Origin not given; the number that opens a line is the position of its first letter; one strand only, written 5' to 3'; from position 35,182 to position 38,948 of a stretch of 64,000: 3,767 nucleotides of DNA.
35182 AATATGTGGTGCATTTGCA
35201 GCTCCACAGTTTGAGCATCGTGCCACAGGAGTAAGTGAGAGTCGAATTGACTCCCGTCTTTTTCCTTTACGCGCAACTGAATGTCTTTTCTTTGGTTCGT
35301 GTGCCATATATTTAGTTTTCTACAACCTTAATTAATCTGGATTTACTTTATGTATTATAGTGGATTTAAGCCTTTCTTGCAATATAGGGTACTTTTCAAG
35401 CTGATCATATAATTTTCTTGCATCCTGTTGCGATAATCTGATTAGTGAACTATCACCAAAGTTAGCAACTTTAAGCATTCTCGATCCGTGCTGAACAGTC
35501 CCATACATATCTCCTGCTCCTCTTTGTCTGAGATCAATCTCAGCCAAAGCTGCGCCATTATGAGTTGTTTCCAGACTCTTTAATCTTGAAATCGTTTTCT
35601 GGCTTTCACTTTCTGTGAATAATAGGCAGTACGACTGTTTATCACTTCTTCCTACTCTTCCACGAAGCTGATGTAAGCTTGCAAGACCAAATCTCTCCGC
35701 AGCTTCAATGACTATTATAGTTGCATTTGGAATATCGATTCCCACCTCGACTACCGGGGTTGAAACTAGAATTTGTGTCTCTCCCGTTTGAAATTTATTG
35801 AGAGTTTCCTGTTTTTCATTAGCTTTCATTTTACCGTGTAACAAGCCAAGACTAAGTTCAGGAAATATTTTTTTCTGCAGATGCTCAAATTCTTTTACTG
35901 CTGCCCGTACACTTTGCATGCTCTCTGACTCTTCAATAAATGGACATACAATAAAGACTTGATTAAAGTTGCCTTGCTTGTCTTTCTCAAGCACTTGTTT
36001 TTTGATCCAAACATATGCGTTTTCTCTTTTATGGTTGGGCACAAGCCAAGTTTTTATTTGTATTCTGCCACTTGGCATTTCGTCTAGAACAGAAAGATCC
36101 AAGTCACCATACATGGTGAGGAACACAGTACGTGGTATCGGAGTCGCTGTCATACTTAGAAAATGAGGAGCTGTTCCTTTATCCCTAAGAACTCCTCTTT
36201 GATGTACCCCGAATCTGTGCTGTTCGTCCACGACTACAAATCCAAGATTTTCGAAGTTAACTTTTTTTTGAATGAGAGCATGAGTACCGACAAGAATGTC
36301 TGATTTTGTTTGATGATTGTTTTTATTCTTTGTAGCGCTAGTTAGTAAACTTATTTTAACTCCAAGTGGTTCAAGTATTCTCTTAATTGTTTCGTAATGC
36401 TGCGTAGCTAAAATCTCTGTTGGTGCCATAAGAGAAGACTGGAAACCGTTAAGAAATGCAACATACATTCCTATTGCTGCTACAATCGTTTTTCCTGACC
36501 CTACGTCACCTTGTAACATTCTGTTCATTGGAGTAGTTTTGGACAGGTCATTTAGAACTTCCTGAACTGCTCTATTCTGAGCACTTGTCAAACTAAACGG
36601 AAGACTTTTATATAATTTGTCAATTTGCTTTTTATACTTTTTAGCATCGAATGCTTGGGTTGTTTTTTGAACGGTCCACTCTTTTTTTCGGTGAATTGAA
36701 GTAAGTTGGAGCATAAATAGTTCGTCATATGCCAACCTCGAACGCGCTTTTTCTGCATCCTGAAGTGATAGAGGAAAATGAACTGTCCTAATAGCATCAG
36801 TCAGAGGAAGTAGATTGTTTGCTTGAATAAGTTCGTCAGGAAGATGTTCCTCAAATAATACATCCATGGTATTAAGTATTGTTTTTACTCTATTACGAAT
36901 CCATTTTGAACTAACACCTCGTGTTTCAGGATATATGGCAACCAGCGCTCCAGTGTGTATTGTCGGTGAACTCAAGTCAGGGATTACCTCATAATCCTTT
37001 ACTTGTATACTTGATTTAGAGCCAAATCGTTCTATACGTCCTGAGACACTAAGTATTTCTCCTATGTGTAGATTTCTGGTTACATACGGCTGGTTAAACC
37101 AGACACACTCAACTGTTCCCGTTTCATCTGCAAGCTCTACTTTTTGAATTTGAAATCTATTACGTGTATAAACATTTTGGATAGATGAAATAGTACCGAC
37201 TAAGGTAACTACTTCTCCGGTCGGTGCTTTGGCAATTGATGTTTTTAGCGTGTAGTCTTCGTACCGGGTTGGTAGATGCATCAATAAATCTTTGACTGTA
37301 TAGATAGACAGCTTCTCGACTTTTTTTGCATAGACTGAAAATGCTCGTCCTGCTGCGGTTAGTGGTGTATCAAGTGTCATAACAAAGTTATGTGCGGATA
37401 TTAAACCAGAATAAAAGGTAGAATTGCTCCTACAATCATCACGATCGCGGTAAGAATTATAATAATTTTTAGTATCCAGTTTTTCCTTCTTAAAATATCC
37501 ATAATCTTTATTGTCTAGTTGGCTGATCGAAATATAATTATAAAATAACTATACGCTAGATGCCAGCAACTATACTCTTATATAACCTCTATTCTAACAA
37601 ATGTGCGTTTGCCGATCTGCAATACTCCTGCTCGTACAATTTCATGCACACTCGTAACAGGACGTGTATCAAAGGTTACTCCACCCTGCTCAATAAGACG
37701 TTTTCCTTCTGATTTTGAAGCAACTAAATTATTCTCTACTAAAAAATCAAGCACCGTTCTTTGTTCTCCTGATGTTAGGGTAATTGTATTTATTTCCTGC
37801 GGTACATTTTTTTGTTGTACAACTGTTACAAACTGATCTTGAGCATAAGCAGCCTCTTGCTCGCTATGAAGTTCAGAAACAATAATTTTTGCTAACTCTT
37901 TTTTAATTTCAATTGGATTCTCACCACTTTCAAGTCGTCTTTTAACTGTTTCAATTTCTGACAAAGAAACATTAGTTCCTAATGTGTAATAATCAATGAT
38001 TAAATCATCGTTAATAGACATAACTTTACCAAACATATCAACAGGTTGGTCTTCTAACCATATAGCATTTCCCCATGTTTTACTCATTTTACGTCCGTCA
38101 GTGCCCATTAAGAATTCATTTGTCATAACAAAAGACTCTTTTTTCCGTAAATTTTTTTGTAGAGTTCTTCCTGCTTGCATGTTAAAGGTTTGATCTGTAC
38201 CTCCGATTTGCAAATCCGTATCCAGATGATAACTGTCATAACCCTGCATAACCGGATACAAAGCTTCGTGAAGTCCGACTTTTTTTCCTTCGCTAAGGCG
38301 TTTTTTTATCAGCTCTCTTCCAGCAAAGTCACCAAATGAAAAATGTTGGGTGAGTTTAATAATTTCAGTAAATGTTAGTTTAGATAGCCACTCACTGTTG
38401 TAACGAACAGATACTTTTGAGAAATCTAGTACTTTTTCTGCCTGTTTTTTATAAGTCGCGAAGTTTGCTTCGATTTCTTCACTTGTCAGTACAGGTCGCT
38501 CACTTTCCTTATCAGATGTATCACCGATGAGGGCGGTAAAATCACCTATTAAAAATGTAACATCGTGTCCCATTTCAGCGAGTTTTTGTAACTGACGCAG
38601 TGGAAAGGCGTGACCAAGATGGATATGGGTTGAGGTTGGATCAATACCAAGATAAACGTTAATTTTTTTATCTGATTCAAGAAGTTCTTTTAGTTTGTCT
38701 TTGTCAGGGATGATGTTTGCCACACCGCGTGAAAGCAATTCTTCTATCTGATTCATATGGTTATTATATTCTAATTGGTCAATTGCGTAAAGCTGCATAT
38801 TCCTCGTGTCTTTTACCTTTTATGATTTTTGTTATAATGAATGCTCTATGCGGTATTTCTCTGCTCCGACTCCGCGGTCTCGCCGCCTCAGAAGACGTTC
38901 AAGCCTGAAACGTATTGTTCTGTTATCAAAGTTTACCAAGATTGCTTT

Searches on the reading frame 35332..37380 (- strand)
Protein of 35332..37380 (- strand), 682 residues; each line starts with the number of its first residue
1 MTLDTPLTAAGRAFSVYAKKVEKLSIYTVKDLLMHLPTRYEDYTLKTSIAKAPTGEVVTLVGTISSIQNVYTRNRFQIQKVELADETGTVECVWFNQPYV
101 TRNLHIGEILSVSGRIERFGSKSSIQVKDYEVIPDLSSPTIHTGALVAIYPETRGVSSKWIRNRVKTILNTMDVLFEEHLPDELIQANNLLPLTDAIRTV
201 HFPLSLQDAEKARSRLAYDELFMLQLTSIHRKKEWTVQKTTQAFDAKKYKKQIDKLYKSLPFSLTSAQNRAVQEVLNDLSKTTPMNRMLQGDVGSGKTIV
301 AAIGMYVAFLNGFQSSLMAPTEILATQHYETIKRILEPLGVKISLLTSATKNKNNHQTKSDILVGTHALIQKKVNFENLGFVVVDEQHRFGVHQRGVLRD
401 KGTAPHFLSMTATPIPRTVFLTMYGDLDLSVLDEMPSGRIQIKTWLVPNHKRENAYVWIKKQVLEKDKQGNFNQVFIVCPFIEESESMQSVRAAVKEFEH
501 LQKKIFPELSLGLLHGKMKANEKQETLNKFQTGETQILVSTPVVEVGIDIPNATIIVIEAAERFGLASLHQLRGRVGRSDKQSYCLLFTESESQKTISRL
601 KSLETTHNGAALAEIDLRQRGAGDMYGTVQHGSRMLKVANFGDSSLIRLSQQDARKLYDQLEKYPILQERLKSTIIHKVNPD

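Call 59: search_protein_families(library=pfam, proteins=[window:35332-37380:-], max_evalue=0.001)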
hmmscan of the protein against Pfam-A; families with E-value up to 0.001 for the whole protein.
window:35332-37380:- (682 aa): 8 families
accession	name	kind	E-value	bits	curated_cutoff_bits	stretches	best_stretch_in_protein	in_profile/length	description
PF00270.35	DEAD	-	1e-24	87.6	26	1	266-418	2-163/167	DEAD/DEAH box helicase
PF00271.37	Helicase_C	-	1e-19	71.3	23.5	1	468-579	11-109/110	Helicase conserved C-terminal domain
PF17191.10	RecG_wedge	-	8.1e-16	58.5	23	1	19-169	14-159/162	RecG wedge domain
PF04851.21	ResIII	-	1.3e-12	48.4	22.5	1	263-414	3-162/164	Type III restriction enzyme, res subunit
PF01336.31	tRNA_anti-codon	-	3.6e-11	43.3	27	1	58-133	1-75/75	OB-fold nucleic acid binding domain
PF22590.2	Cas3-like_C_2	-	3.9e-09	37.2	27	1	488-580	9-105/106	CRISPR-associated nuclease/helicase Cas3, C-terminal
PF07517.20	SecA_DEAD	-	5.4e-06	26.3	24.6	1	293-367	99-174/290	SecA DEAD-like domain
PF19833.4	RecG_dom3_C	-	1.4e-05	25.5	26.8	1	606-673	1-75/87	ATP-dependent DNA helicase RecG, domain 3, C-terminal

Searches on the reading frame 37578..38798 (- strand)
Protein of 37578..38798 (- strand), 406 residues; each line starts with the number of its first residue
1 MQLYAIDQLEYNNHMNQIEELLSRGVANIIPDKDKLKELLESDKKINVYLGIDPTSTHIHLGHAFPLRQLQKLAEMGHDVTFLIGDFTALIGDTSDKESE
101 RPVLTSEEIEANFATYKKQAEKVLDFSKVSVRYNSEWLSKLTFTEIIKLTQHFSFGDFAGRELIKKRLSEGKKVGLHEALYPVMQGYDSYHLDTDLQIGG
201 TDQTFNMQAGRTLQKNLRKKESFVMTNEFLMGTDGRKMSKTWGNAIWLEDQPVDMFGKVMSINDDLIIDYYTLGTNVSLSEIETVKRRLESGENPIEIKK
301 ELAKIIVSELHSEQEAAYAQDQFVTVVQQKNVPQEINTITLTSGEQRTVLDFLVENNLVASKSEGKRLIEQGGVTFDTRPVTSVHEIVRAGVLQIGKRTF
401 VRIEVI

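Call 59: search_protein_families(library=pfam, proteins=[window:37578-38798:-], max_evalue=0.001)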
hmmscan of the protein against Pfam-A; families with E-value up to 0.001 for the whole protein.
window:37578-38798:- (406 aa): 3 families
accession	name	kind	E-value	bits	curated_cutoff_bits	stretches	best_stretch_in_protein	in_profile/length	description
PF00579.31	tRNA-synt_1b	-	1.1e-70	238.8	21.1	1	43-326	3-290/292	tRNA synthetases class I (W and Y)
PF01479.30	S4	-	8.3e-05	22.7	22.8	1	351-391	5-45/48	S4 domain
PF22421.1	SYY_C-terminal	-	0.00053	20.3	27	0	334-389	7-61/83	Tyrosine--tRNA ligase SYY-like C-terminal domain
